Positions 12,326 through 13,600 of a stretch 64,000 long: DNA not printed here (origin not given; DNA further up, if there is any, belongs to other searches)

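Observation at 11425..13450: DegT aminotransferase + rSAM-SPASM/twitch pair (occurs twice): a BtrS/BtrN-like oxidise-then-transaminate logic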

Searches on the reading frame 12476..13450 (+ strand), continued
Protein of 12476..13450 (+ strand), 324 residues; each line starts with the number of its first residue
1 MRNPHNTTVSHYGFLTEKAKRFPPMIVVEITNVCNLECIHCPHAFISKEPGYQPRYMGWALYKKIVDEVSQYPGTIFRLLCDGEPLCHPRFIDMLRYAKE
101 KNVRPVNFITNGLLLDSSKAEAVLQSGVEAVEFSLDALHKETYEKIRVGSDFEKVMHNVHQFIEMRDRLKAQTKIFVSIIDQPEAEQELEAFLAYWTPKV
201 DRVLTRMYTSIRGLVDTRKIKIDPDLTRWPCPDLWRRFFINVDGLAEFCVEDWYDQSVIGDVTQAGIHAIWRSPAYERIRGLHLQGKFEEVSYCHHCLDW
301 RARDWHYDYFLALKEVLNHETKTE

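Call 62: search_protein_families(library=ncbifam, proteins=[L054:5982-7151:+, L035:1811-2890:+, L057:7857-8915:+, L074:11684-12634:+, L074:17569-19707:+], max_evalue=0.01)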
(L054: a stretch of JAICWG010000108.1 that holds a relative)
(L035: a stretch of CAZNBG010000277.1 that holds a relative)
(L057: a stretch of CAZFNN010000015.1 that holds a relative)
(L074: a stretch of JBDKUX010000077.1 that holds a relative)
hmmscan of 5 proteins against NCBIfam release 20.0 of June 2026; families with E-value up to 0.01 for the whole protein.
L054:5982-7151:+ (389 aa): 2 families
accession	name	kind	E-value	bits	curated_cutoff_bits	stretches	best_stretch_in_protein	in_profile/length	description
TIGR03019.1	pepcterm_femAB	equivalog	5e-09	35.7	260.35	1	40-332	2-279/330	FemAB family XrtA/PEP-CTERM system-associated protein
NF047883.1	UAcmpLyAlTFemX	equivalog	5.3e-06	25.9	500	1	189-327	172-311/337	UDP-N-acetylmuramoylpentapeptide-lysine N(6)-alanyltransferase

L035:1811-2890:+ (359 aa): 2 families
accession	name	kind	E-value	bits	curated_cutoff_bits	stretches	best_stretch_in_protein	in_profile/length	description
TIGR03019.1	pepcterm_femAB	equivalog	1.1e-10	41.1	260.35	1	18-313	3-283/330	FemAB family XrtA/PEP-CTERM system-associated protein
NF047883.1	UAcmpLyAlTFemX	equivalog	4.9e-06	26.1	500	1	166-304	172-311/337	UDP-N-acetylmuramoylpentapeptide-lysine N(6)-alanyltransferase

L057:7857-8915:+ (352 aa): 1 family
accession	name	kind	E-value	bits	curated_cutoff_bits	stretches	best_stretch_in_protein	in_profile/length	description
TIGR03019.1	pepcterm_femAB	equivalog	3.7e-11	42.7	260.35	1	54-308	44-288/330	FemAB family XrtA/PEP-CTERM system-associated protein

L074:11684-12634:+ (316 aa): 14 families
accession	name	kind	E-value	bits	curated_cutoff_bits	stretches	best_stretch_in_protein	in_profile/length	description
NF047588.1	GlcsyltransPgfSStrep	equivalog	1.6e-52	178.7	500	1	5-306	3-304/308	glycosyltransferase PgfS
NF007986.1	PRK10714.1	equivalog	3.1e-37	128.3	529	1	5-310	8-314/316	undecaprenyl-phosphate 4-deoxy-4-formamido-L-arabinose transferase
TIGR03937.1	PgaC_IcaA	equivalog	4.8e-12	45.6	422.3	1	5-99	47-136/407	poly-beta-1,6-N-acetyl-D-glucosamine synthase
NF007482.0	PRK10073.1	equivalog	1.2e-11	44.2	423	1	4-136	7-136/334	glycosyltransferase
NF041875.1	EPS_EpsD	equivalog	8.1e-09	35.3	370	1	6-121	2-112/325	exopolysaccharide biosynthesis glycosyltransferase EpsD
TIGR04283.1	glyco_like_mftF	equivalog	2.2e-08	34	182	1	6-119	2-102/221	TIGR04283 family arsenosugar biosynthesis glycosyltransferase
TIGR03965.1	mycofact_glyco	equivalog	7.5e-07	28.4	280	1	6-99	77-165/467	mycofactocin biosynthesis glycosyltransferase MftF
NF047683.1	TeichurnBiosyTuaG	equivalog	2.8e-06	27.2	400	1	4-98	7-96/252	teichuronic acid biosynthesis protein TuaG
NF053739.1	GlytfEpsEBac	equivalog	3.1e-06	26.4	450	1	6-93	4-87/265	glycosyltransferase EpsE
NF058614.1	PPMAGASynPpgS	equivalog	1.6e-05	24.4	370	1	7-134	4-123/226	polyprenyl-phospho-N-acetylgalactosaminyl synthase PpgS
TIGR03111.1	glyc2_xrt_Gpos1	hypoth_equivalog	7.3e-05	21.7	363.95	1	6-117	52-160/439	TIGR03111 family XrtG-associated glycosyltransferase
NF050050.1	ProtGlycPglI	equivalog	0.00018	21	500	1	4-131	3-126/306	GalNAc(5)-diNAcBac-PP-undecaprenol beta-1,3-glucosyltransferase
NF038302.1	EPS_HpsE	equivalog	0.0012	17.9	300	1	5-98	3-96/307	hormogonium polysaccharide biosynthesis glycosyltransferase HpsE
NF010496.0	PRK13915.1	equivalog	0.0043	16.2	262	0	5-110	33-138/307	glucosyl-3-phosphoglycerate synthase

L074:17569-19707:+ (712 aa): 37 families (the best 25 are shown)
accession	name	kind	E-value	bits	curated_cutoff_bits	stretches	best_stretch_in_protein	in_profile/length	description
TIGR03588.1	PseC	equivalog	1.4e-150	501.4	423.5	1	316-708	2-378/380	UDP-4-amino-4,6-dideoxy-N-acetyl-beta-L-altrosamine transaminase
NF008658.2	PRK11658.1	equivalog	9.6e-90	300.9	631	1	314-710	3-377/379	UDP-4-amino-4-deoxy-L-arabinose aminotransferase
TIGR04181.1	NHT_00031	hypoth_equivalog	5.5e-74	249.2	420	2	324-545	9-239/359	LegC family aminotransferase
NF008687.0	PRK11706.1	equivalog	3.7e-67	226.7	375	1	319-709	5-373/375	dTDP-4-amino-4,6-dideoxygalactose transaminase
NF011936.0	PRK15407.1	equivalog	2e-64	217.9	423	1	306-710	36-436/440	lipopolysaccharide biosynthesis protein RfbH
TIGR02379.1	ECA_wecE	subfamily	2.1e-53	181.4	434.85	1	326-708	12-373/376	dTDP-4-amino-4,6-dideoxy-D-glucose transaminase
TIGR01214.1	rmlD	equivalog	3.6e-47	160.8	224.05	1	6-292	1-283/285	dTDP-4-dehydrorhamnose reductase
TIGR04427.1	PLP_DesI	equivalog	3.1e-45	154.9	650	2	333-533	40-231/390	dTDP-4-dehydro-6-deoxyglucose aminotransferase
NF007440.0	PRK09987.1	equivalog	2e-13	50.3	308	1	50-293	39-292/299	dTDP-4-dehydrorhamnose reductase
TIGR02197.1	heptose_epim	equivalog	2.3e-12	46.7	274.6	1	7-238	1-258/316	ADP-glyceromanno-heptose 6-epimerase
TIGR02622.1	CDP_4_6_dhtase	equivalog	2.3e-10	40.2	278.45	1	3-156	3-172/352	CDP-glucose 4,6-dehydratase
TIGR01181.1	dTDP_gluc_dehyt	equivalog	2.4e-10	40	365.1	1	6-147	1-160/321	dTDP-glucose 4,6-dehydratase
NF042423.1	oxyalk_red_Shew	equivalog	1e-08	34.6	580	1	3-153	7-160/331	2-alkyl-3-oxoalkanoate reductase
TIGR01179.1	galE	equivalog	8.3e-08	31.4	262.3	1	6-146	1-153/332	UDP-glucose 4-epimerase GalE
NF005817.0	PRK07683.1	equivalog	1.4e-07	30.5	575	1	366-492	96-220/387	aminotransferase A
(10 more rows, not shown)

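Call 66: find_encoding_contigs(protein=P0003, flank=10000, max_places=1)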
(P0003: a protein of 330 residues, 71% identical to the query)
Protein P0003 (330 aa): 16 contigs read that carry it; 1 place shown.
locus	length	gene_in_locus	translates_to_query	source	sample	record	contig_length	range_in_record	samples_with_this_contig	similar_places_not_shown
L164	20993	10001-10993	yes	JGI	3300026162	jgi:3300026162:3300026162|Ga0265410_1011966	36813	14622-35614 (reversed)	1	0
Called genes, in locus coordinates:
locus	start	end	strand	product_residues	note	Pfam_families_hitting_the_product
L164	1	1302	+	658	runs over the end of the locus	PF13175:AAA_15, PF13304:AAA_21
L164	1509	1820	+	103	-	-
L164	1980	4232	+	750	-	PF00989:PAS (weak), PF08448:PAS_4, PF13426:PAS_9 (faint), PF00512:HisKA, PF02518:HATPase_c, PF00072:Response_reg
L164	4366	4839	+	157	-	PF01475:FUR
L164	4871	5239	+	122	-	PF02579:Nitro_FeMo-Co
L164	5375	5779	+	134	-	PF02675:AdoMet_dc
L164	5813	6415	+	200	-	PF01209:Ubie_methyltran (weak), PF13489:Methyltransf_23, PF08241:Methyltransf_11, PF08242:Methyltransf_12, PF13649:Methyltransf_25, PF13847:Methyltransf_31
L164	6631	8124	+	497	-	-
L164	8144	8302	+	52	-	-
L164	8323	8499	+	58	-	-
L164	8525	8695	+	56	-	-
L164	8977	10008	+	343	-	PF00155:Aminotran_1_2 (weak), PF01041:DegT_DnrJ_EryC1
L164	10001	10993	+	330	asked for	PF04055:Radical_SAM, PF13186:SPASM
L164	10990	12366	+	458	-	PF23545:Zn_ribbon_HMPTM, PF04055:Radical_SAM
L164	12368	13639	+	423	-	PF01041:DegT_DnrJ_EryC1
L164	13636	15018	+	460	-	PF23545:Zn_ribbon_HMPTM, PF04055:Radical_SAM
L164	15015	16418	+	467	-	PF23545:Zn_ribbon_HMPTM, PF04055:Radical_SAM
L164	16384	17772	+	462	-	PF23545:Zn_ribbon_HMPTM, PF04055:Radical_SAM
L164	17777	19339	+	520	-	PF02310:B12-binding, PF04055:Radical_SAM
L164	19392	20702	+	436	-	PF00919:UPF0004, PF04055:Radical_SAM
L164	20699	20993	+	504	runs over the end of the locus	PF02310:B12-binding, PF04055:Radical_SAM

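Call 94: search_protein_families(library=ncbifam, proteins=[L066:8944-9963:+, L053:7723-8871:+, L066:13378-14616:+, L044:384-1412:+, L054:9235-10410:+, L074:7569-8609:+, L074:8778-9947:+, L052:14941-15438:-], max_evalue=1e-20)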
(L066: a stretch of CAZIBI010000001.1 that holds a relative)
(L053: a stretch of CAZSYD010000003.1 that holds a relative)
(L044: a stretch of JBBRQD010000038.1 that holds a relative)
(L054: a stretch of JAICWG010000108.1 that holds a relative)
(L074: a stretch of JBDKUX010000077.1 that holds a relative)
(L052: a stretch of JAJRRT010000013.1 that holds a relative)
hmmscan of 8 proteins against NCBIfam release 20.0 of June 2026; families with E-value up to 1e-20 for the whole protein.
L066:8944-9963:+ (339 aa): 10 families
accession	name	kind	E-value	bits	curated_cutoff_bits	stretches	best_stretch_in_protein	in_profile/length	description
TIGR01181.1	dTDP_gluc_dehyt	equivalog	1.7e-46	158.8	365.1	1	7-319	2-315/321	dTDP-glucose 4,6-dehydratase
TIGR04180.1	EDH_00030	hypoth_equivalog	8.4e-41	140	475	1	7-302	1-296/297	NAD-dependent 4,6-dehydratase LegB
NF008872.0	PRK11908.1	equivalog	8.3e-33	113.9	294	1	5-323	2-343/349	bifunctional UDP-4-keto-pentose/UDP-xylose synthase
NF011728.1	PRK15181.1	equivalog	8.8e-32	110.5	760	1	4-318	15-340/348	Vi polysaccharide biosynthesis UDP-N-acetylglucosaminuronic acid C-4 epimerase TviC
NF007490.0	PRK10084.1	subfamily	8.4e-29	100.7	649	1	7-326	3-345/361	dTDP-glucose 4,6-dehydratase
NF007582.0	PRK10217.1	equivalog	1.3e-28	100.1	698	1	5-317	2-333/355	dTDP-glucose 4,6-dehydratase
NF005998.1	PRK08125.1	equivalog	2.4e-27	95.6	777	1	5-314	316-648/649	bifunctional UDP-4-amino-4-deoxy-L-arabinose formyltransferase/UDP-glucuronic acid oxidase ArnA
TIGR01179.1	galE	equivalog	2.1e-26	92.5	262.3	1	7-318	2-328/332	UDP-glucose 4-epimerase GalE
TIGR02622.1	CDP_4_6_dhtase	equivalog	3.1e-26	92.3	278.45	1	3-326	3-341/352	CDP-glucose 4,6-dehydratase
TIGR02197.1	heptose_epim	equivalog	4.6e-22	78.6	274.6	1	7-317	1-315/316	ADP-glyceromanno-heptose 6-epimerase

L053:7723-8871:+ (382 aa): 7 families
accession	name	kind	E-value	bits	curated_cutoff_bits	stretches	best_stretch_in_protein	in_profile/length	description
TIGR03588.1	PseC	equivalog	1.9e-83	280.5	423.5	1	9-372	5-378/380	UDP-4-amino-4,6-dideoxy-N-acetyl-beta-L-altrosamine transaminase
TIGR04181.1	NHT_00031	hypoth_equivalog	3.4e-72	243.3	420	1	6-353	1-357/359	LegC family aminotransferase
NF008658.2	PRK11658.1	equivalog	3.6e-71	239.8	631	1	7-373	6-376/379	UDP-4-amino-4-deoxy-L-arabinose aminotransferase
NF008687.0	PRK11706.1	equivalog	2.2e-57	194.5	375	1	6-372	2-372/375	dTDP-4-amino-4,6-dideoxygalactose transaminase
TIGR04427.1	PLP_DesI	equivalog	1.6e-51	175.7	650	1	31-371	49-380/390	dTDP-4-dehydro-6-deoxyglucose aminotransferase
TIGR02379.1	ECA_wecE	subfamily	5.8e-46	157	434.85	1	7-370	3-371/376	dTDP-4-amino-4,6-dideoxy-D-glucose transaminase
NF011936.0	PRK15407.1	equivalog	3.6e-43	147.9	423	1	5-220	36-252/440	lipopolysaccharide biosynthesis protein RfbH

L066:13378-14616:+ (412 aa): 7 families
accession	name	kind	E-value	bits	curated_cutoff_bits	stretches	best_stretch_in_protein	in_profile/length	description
TIGR03588.1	PseC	equivalog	1.3e-88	297.5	423.5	1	4-383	3-378/380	UDP-4-amino-4,6-dideoxy-N-acetyl-beta-L-altrosamine transaminase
NF008658.2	PRK11658.1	equivalog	1e-80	271.2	631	1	3-383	5-375/379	UDP-4-amino-4-deoxy-L-arabinose aminotransferase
TIGR04181.1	NHT_00031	hypoth_equivalog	2.4e-78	263.5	420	1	3-364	1-357/359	LegC family aminotransferase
NF008687.0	PRK11706.1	equivalog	1.6e-59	201.6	375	1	3-383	2-372/375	dTDP-4-amino-4,6-dideoxygalactose transaminase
NF011936.0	PRK15407.1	equivalog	1.9e-52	178.5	423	1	3-385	37-436/440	lipopolysaccharide biosynthesis protein RfbH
TIGR04427.1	PLP_DesI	equivalog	1.3e-51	175.9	650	1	15-385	35-383/390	dTDP-4-dehydro-6-deoxyglucose aminotransferase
TIGR02379.1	ECA_wecE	subfamily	2.4e-46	158.2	434.85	1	5-382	4-372/376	dTDP-4-amino-4,6-dideoxy-D-glucose transaminase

L044:384-1412:+ (342 aa): 5 families
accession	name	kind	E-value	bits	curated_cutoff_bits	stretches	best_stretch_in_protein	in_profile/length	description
NF040723.1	UDP-GlcNAcDh_Arch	equivalog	3.8e-54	184.2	450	1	12-329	2-300/302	UDP-N-acetylglucosamine 3-dehydrogenase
TIGR04380.1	myo_inos_iolG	equivalog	4.2e-36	124.5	355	1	10-333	1-326/330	inositol 2-dehydrogenase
NF008607.0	PRK11579.1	subfamily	3.5e-28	98.6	330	1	11-158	5-150/346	oxidoreductase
NF052479.1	LevoglcsnDh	equivalog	6e-22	77.9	650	1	39-156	40-157/386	levoglucosan dehydrogenase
NF041392.1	XylDh_Gfo6_Halo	equivalog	2.7e-21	75.7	350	0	11-333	17-345/350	D-xylose 1-dehydrogenase Gfo6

L054:9235-10410:+ (391 aa): 7 families
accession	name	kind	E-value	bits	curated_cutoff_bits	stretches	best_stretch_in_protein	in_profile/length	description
TIGR03588.1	PseC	equivalog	1.1e-92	310.9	423.5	1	3-378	2-378/380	UDP-4-amino-4,6-dideoxy-N-acetyl-beta-L-altrosamine transaminase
NF008658.2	PRK11658.1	equivalog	4.7e-77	259.2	631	1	3-378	5-375/379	UDP-4-amino-4-deoxy-L-arabinose aminotransferase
TIGR04181.1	NHT_00031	hypoth_equivalog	2.5e-72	243.7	420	1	3-359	1-357/359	LegC family aminotransferase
NF008687.0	PRK11706.1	equivalog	8.9e-60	202.4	375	1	3-378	2-372/375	dTDP-4-amino-4,6-dideoxygalactose transaminase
NF011936.0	PRK15407.1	equivalog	5.1e-57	193.5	423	1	11-214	46-251/440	lipopolysaccharide biosynthesis protein RfbH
TIGR02379.1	ECA_wecE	subfamily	4.7e-49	167.1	434.85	1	3-378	2-373/376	dTDP-4-amino-4,6-dideoxy-D-glucose transaminase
TIGR04427.1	PLP_DesI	equivalog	4.4e-40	138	650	1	18-376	38-379/390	dTDP-4-dehydro-6-deoxyglucose aminotransferase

L074:7569-8609:+ (346 aa): 2 families
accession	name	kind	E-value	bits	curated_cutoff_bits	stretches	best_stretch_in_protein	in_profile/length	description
TIGR03589.1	PseB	equivalog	9.2e-152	504.6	407.75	1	1-324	1-323/324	UDP-N-acetylglucosamine 4,6-dehydratase (inverting)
TIGR04130.1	FnlA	equivalog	7.5e-73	245.3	730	1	1-324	1-324/337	UDP-N-acetylglucosamine 4,6-dehydratase/5-epimerase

L074:8778-9947:+ (389 aa): 7 families
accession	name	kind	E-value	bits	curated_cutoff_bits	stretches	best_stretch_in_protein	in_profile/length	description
NF008658.2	PRK11658.1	equivalog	1.9e-90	303.3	631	1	8-388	2-378/379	UDP-4-amino-4-deoxy-L-arabinose aminotransferase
TIGR03588.1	PseC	equivalog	7.4e-87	291.7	423.5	1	11-386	2-379/380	UDP-4-amino-4,6-dideoxy-N-acetyl-beta-L-altrosamine transaminase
NF008687.0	PRK11706.1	equivalog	1.3e-63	215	375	1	11-387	2-374/375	dTDP-4-amino-4,6-dideoxygalactose transaminase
TIGR04181.1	NHT_00031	hypoth_equivalog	1.3e-54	185.5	420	1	13-368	3-359/359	LegC family aminotransferase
TIGR02379.1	ECA_wecE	subfamily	1.2e-49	169.1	434.85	1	11-387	2-375/376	dTDP-4-amino-4,6-dideoxy-D-glucose transaminase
TIGR04427.1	PLP_DesI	equivalog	7.1e-46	157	650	1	14-380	24-376/390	dTDP-4-dehydro-6-deoxyglucose aminotransferase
NF011936.0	PRK15407.1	equivalog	1.5e-39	136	423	1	10-215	36-249/440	lipopolysaccharide biosynthesis protein RfbH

L052:14941-15438:- (165 aa): 0 families
